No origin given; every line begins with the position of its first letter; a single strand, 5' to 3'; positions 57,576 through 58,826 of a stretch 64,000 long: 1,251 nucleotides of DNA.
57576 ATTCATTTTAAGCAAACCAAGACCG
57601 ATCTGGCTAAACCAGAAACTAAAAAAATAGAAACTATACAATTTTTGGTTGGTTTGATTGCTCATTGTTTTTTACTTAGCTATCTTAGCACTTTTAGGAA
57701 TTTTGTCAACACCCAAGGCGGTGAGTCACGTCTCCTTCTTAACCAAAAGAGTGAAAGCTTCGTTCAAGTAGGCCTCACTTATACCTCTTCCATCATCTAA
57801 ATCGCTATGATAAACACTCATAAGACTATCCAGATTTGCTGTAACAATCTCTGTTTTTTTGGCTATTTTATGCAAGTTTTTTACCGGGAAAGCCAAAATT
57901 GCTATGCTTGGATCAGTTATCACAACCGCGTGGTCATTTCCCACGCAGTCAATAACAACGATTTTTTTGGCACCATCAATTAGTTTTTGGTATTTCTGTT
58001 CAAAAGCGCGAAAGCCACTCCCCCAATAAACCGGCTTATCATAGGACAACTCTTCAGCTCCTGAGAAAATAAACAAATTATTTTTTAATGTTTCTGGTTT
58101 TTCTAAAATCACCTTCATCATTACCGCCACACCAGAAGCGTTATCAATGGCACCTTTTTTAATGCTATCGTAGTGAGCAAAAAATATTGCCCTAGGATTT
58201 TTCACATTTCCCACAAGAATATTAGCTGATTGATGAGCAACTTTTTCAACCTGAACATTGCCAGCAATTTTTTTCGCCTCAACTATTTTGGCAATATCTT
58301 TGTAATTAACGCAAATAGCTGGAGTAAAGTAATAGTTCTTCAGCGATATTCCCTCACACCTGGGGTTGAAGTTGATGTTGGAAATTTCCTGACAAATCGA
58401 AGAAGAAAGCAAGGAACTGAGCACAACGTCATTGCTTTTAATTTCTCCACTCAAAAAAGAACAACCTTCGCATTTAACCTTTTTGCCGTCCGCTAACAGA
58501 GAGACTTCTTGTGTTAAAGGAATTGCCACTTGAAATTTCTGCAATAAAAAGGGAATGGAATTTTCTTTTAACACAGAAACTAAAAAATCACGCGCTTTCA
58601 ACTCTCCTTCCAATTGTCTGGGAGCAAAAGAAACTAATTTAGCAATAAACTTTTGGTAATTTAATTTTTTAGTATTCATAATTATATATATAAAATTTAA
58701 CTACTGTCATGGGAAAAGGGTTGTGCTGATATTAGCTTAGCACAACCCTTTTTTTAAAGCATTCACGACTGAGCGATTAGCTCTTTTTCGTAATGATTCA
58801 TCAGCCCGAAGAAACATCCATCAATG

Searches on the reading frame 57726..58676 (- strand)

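Call 38: search_protein_families(library=pfam, proteins=[window:57726-58676:-], max_evalue=0.001)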
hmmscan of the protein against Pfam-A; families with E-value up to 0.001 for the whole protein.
window:57726-58676:- (316 aa): 1 family
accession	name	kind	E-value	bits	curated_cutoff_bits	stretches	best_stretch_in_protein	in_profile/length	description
PF04389.22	Peptidase_M28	-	1.9e-08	34.7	21.3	1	160-216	12-69/193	Peptidase family M28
